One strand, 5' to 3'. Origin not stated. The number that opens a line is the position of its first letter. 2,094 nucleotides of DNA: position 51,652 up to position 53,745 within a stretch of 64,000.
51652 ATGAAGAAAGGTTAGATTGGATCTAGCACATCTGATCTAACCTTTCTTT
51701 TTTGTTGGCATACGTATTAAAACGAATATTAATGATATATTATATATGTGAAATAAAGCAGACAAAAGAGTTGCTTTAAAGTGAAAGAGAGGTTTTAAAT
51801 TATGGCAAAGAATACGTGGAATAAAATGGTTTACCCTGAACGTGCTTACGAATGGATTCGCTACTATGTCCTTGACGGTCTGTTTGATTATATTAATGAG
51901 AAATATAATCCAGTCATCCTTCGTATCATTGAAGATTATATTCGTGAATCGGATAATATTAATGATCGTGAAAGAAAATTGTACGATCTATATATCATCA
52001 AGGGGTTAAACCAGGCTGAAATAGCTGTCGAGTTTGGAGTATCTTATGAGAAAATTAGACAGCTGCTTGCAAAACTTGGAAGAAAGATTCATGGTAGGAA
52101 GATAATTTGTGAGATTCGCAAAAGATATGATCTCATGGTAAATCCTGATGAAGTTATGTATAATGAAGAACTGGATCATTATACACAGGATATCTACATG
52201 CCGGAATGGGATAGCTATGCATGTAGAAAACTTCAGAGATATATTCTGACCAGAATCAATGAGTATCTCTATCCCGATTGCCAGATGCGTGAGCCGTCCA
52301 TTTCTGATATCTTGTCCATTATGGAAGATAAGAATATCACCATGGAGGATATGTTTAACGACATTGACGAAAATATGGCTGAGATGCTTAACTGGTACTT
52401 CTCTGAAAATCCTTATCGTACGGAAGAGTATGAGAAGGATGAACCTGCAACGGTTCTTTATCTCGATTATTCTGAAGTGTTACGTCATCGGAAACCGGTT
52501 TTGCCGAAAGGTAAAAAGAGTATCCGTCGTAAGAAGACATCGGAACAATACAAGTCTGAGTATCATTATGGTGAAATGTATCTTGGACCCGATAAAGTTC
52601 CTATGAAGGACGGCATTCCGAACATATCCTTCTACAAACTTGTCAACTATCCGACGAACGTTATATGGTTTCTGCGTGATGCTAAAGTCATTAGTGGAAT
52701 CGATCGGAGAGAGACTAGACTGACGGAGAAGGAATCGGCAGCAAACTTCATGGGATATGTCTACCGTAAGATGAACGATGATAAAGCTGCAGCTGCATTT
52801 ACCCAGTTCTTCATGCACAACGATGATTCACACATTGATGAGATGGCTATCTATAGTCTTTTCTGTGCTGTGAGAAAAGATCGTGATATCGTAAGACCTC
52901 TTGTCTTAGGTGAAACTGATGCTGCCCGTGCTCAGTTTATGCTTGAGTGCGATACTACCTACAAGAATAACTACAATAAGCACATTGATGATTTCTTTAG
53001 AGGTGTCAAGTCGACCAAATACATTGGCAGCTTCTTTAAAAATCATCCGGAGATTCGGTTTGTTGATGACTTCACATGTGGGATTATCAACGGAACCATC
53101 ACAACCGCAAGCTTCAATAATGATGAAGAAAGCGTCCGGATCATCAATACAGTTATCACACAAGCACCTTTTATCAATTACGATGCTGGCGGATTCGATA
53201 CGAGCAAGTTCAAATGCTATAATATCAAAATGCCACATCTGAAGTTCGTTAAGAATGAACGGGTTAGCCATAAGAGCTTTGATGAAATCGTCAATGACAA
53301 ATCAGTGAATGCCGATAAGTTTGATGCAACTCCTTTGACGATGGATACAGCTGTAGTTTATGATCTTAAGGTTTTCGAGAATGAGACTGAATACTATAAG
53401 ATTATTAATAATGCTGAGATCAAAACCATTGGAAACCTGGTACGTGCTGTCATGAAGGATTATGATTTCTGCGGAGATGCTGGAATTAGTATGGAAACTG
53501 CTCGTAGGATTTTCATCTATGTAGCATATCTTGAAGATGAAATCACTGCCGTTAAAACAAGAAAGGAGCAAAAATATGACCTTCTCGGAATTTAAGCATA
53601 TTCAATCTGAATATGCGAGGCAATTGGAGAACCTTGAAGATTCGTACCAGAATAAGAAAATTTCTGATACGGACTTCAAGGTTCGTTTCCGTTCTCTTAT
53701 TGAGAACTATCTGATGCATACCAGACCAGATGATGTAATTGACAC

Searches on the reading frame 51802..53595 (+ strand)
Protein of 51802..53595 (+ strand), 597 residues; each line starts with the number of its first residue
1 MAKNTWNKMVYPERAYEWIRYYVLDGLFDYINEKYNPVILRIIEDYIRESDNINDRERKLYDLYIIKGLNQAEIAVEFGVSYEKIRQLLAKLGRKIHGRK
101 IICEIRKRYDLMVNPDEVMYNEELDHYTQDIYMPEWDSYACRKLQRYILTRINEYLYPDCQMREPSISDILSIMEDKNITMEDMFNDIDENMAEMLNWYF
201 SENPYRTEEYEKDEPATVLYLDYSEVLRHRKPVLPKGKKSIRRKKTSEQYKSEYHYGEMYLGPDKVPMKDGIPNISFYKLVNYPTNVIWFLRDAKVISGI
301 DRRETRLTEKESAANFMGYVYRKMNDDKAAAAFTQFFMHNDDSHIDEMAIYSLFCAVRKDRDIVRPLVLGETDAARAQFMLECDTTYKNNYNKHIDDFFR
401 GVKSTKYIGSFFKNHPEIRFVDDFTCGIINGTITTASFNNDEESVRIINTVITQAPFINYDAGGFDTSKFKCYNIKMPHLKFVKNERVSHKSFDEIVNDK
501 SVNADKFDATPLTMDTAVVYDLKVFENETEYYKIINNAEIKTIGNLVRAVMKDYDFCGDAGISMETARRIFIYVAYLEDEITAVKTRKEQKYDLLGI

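Call 7: search_protein_families(library=pfam, proteins=[window:51802-53595:+], max_evalue=0.01)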
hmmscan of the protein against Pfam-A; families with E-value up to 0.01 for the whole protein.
window:51802-53595:+ (597 aa): 3 families
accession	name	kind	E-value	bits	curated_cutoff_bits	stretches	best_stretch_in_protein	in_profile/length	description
PF04545.22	Sigma70_r4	-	3.6e-05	23.6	24.1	1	53-91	5-43/50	Sigma-70, region 4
PF08281.18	Sigma70_r4_2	-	0.0014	18.7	25.7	1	55-90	13-48/54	Sigma-70, region 4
PF13518.12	HTH_28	-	0.0057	17.1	25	0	64-91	8-35/52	Helix-turn-helix domain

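Call 8: search_protein_families(library=phrogs, proteins=[window:51802-53595:+], max_evalue=0.001)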
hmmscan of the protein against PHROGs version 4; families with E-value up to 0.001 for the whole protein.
window:51802-53595:+ (597 aa): 2 families
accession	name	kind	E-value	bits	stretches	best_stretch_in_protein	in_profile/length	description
phrog_1740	-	transcription regulation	0.00019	21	1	48-92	164-208/567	RNA polymerase sigma factor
phrog_351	-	transcription regulation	0.0002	21.1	1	46-96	672-722/928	RNA polymerase sigma factor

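Call 101: search_protein_representatives(protein=window:51802-53595:+)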
Query: 597 residues. Proteins with E-value up to 0.001 (for the whole library): 10; up to 1e-10: 8; up to 1e-30: 7. The best 10 are listed.
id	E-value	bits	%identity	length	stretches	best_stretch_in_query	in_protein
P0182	0.0e+00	1067.2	78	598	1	1-597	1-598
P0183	2.3e-112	392.8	37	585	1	5-584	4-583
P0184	1.2e-60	222.0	29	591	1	3-584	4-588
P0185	2.1e-50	188.3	31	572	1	8-578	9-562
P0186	1.1e-44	169.3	29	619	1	3-584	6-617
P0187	9.2e-40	153.1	37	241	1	5-235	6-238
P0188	6.5e-31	123.9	25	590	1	10-578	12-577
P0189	5.0e-11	58.2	28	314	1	279-578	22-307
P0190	2.6e-07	45.9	82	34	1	564-597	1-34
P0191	3.5e-07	45.5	37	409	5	53-109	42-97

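Call 104: search_solved_structures(query=A5, max_evalue=1)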
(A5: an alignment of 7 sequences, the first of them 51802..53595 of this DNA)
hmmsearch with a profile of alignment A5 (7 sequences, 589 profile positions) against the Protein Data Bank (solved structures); distinct sequences matched with E-value up to 1: 58.
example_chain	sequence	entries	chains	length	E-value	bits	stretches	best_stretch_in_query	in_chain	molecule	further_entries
7l7b_F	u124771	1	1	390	7.4e-06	28.4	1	44-107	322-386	RNA polymerase sigma factor SigA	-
7ckq_F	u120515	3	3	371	6.6e-05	25.3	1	52-106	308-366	RNA polymerase sigma factor SigA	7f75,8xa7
4g6d_A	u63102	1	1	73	6.7e-05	25.2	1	52-107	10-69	RNA polymerase sigma factor rpoD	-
7lq4_A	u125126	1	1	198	0.00012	24.4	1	46-99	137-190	WhiG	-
8jzt_A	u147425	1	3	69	0.00013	24.3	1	53-98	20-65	RNA polymerase sigma factor SigF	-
4g8x_A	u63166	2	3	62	0.00019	23.7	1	52-98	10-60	RNA polymerase sigma factor rpoD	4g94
2p7v_B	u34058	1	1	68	0.00032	23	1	55-99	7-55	RNA polymerase sigma factor rpoD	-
1tlh_B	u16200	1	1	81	0.00046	22.5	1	54-99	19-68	RNA polymerase sigma factor rpoD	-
3n97_A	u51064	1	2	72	0.00056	22.2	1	53-105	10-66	RNA polymerase sigma factor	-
8x6f_E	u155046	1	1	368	0.00087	21.6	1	52-106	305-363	RNA polymerase sigma factor SigA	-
3t72_o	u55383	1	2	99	0.00088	21.5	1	54-99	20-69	RNA polymerase sigma factor rpoD, DNA-directed RNA polymerase subunit beta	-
6pfj_A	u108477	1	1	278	0.001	21.3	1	52-100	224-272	RNA polymerase sigma factor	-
6pfv_A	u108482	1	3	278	0.001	21.3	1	52-100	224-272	RNA polymerase sigma factor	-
1ku3_A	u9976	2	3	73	0.0012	21.1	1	53-102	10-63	sigma factor sigA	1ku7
1rio_H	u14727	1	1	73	0.0013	21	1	53-102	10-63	sigma factor SigA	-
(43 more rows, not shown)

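Call 109: predict_structure(alignment_id=A5)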
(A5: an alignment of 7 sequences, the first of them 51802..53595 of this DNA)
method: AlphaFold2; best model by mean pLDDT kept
length: 597 residues; sequences in the alignment: 7
mean_pLDDT: 76.9   pTM: 0.60
mean pLDDT of the five models: 76.9, 70.4, 67.6, 63.6, 62.0
residues with pLDDT >= 90: 44; 70-90: 436; 50-70: 52; < 50: 65
segments of 3 or more residues with pLDDT < 50: 1-4, 232-272, 463-467, 485-488, 587-597
pLDDT, mean of each block of 10 residues (from residue 1): 53 83 67 80 85 85 88 86 82 75 72 69 83 81 87 82 86 89 89 92 84 80 80 39 30 28 32 65 86 82 81 89 78 83 73 83 88 88 87 87 84 87 88 83 87 80 49 83 55 79 87 78 79 80 89 78 86 88 61 44
secondary structure, 60 per line:
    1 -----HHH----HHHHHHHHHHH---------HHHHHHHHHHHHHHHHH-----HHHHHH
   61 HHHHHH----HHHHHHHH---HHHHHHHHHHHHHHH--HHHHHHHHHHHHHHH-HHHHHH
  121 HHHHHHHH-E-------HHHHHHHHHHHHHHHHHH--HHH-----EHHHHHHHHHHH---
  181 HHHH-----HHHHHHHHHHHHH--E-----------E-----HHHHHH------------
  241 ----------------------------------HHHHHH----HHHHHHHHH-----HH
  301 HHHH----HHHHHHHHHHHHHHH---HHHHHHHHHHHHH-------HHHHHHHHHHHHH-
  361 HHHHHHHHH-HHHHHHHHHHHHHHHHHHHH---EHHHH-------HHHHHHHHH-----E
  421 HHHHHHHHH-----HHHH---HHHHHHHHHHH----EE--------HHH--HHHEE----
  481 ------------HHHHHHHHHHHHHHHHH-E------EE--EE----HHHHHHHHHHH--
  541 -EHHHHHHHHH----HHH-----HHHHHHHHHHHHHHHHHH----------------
elements in order: H13-23 H33-49 H55-66 H71-78 H82-96 H99-113 H115-128 H138-155 H167-177 H181-184 H190-202 H223-228 H275-280 H285-293 H299-304 H309-323 H327-339 H347-359 H361-369 H371-390 H395-398 H406-414 H421-429 H435-438 H442-452 H493-509 H528-538 H543-551 H564-581

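Call 111: fold_search(model_id=the predicted structure, library=pdb)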
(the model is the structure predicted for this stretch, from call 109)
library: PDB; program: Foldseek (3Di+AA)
matches with E <= 10: 93; with E <= 0.001: 0
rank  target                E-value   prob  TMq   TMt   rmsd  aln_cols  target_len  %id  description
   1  1s7o_A                6.7e-01  0.96  0.11  0.49   8.7        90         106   20  Crystal structure of putative DNA binding protein SP_1288 from Streptococcus pygenes (released 2004-06-29)
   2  8ie2_E                1.1e+00  0.04  0.07  0.07  23.7       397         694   11  Crystal structure of Lactiplantibacillus plantarum GlyRS (released 2023-06-07)
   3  9d28_C                1.2e+00  0.04  0.09  0.09  25.8       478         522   11  Crystal structure of (+)-sabinene synthase from Thuja plicata (released 2024-11-27)
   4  3c3w_A                1.9e+00  0.80  0.08  0.22   9.8        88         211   15  Crystal Structure of the Mycobacterium tuberculosis Hypoxic Response Regulator DosR (released 2008-04-22)
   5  1s7o_C                2.0e+00  0.85  0.11  0.53   8.5        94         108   20  Crystal structure of putative DNA binding protein SP_1288 from Streptococcus pygenes (released 2004-06-29)
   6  7bcb_B                2.3e+00  0.60  0.09  0.46  10.3        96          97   11  Crystal structure of the HTH DNA binding protein ArdK from R388 plasmid bound to IR3 DNA (released 2022-01-12)
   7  1xsv_A                2.5e+00  0.80  0.11  0.51   5.0        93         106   18  X-ray crystal structure of conserved hypothetical UPF0122 protein SAV1236 from Staphylococcus aureus subsp. aureus Mu5 (released 2004-10-26)
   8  3c3w_B                2.5e+00  0.66  0.08  0.22   9.9        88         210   16  Crystal Structure of the Mycobacterium tuberculosis Hypoxic Response Regulator DosR (released 2008-04-22)
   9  9xau_C                2.6e+00  0.02  0.09  0.11  22.9       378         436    9  Glyoxysomal Citrate Synthase 3 from Arabidopsis thaliana in complex with OAA (released 2026-02-04)
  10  1s7o_B                2.9e+00  0.69  0.11  0.50   8.8        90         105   20  Crystal structure of putative DNA binding protein SP_1288 from Streptococcus pygenes (released 2004-06-29)
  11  5clv_A                3.1e+00  0.85  0.09  0.49   2.4        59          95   12  Crystal Structure of KorA-operator DNA complex (KorA-OA) (released 2016-04-06)
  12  4ry2_A                3.1e+00  0.02  0.06  0.05  26.2       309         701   12  Crystal structure of the peptidase-containing ABC transporter PCAT1 (released 2015-07-22)
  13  8qa9_C                3.4e+00  0.54  0.10  0.44   8.2        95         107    8  Crystal structure of the RK2 plasmid encoded co-complex of the C-terminally truncated transcriptional repressor protei (released 2024-02-21)
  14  5vkw_A                3.4e+00  0.03  0.09  0.11  23.4       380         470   11  Crystal structure of adenylosuccinate lyase ADE13 from Candida albicans (released 2017-05-24)
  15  5cm3_B                3.5e+00  0.82  0.09  0.50   2.6        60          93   12  Crystal Structure of KorA, a plasmid-encoded, global transcription regulator (released 2016-04-06)
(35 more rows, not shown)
